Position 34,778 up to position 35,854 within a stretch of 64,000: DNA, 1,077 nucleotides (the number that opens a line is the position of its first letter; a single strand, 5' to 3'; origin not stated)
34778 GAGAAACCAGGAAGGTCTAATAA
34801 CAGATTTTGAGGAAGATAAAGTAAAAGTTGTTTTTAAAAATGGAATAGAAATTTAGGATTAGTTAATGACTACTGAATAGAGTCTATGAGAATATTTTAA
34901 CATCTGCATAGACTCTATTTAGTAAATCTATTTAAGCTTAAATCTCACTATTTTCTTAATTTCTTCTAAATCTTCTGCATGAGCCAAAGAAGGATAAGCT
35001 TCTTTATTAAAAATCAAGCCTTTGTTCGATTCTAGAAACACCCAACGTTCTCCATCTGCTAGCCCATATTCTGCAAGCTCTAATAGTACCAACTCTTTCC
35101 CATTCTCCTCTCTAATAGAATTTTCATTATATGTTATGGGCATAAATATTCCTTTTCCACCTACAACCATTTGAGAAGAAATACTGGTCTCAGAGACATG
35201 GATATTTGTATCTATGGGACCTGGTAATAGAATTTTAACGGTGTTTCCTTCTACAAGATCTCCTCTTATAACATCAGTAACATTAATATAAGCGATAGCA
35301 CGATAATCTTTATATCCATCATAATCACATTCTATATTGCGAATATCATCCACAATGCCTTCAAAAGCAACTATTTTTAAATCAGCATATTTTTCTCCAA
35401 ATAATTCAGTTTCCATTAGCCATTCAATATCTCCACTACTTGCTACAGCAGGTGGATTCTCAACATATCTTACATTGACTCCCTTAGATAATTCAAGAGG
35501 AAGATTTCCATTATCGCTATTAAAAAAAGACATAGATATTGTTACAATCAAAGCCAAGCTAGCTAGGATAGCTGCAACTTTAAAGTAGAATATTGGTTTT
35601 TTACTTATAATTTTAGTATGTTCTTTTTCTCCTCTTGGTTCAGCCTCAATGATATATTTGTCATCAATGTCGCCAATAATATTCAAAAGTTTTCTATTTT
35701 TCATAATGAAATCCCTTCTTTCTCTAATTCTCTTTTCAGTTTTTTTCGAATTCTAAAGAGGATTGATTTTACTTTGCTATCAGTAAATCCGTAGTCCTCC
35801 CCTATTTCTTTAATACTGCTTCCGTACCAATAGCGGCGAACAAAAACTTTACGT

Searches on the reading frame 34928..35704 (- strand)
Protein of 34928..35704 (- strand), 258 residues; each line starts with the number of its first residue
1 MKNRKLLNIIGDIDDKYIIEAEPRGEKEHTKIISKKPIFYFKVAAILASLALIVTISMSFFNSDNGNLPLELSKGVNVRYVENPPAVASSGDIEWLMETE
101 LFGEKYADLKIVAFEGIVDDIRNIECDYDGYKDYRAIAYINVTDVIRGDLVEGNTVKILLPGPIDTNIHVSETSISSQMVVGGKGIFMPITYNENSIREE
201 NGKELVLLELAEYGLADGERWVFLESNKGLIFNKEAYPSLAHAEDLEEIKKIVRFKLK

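Call 14: find_encoding_contigs(protein=window:34928-35704:-, flank=6000, max_places=10)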
Protein window:34928-35704:- (258 aa): 22 contigs read that carry it; 9 places shown.
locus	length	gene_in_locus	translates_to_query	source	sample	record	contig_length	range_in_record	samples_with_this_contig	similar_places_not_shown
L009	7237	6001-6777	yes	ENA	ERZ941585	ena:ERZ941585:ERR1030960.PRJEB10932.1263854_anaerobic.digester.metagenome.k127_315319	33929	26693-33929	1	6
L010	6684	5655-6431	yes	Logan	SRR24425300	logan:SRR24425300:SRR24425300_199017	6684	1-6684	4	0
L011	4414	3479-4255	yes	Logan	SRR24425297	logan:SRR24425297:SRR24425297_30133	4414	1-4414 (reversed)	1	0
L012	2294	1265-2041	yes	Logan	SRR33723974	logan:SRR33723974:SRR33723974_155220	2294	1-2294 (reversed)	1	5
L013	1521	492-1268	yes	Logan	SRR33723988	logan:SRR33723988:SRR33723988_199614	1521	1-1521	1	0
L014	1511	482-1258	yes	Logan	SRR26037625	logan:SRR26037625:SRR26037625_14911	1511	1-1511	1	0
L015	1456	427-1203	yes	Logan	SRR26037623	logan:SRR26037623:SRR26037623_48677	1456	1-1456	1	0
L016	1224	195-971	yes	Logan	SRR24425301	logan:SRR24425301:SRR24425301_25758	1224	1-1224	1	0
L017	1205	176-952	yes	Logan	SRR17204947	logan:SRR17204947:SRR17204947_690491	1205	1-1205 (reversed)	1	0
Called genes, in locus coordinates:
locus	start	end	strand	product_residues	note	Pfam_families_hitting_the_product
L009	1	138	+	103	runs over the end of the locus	PF12161:HsdM_N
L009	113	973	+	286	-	PF02384:N6_Mtase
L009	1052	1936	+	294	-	PF14267:DUF4357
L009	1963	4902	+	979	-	PF03235:GmrSD_N, PF07510:GmrSD_C, PF14088:DUF4268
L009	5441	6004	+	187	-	PF04542:Sigma70_r2, PF07638:Sigma70_ECF (weak), PF04545:Sigma70_r4, PF08281:Sigma70_r4_2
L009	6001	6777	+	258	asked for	-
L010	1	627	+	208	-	?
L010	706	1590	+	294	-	PF14267:DUF4357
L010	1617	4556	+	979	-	PF03235:GmrSD_N, PF07510:GmrSD_C, PF14088:DUF4268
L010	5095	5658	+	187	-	PF04542:Sigma70_r2, PF07638:Sigma70_ECF (weak), PF04545:Sigma70_r4, PF08281:Sigma70_r4_2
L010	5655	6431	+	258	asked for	-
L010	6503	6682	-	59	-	?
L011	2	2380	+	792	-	?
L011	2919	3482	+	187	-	PF04542:Sigma70_r2, PF07638:Sigma70_ECF (weak), PF04545:Sigma70_r4, PF08281:Sigma70_r4_2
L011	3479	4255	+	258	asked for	-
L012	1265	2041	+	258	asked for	-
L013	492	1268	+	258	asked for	-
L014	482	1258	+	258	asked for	-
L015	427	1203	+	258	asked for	-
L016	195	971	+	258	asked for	-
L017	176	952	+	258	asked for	-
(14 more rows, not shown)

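Call 41: search_protein_families(library=pfam, proteins=[window:34928-35704:-])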
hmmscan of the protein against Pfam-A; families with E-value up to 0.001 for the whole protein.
window:34928-35704:- (258 aa): 0 families
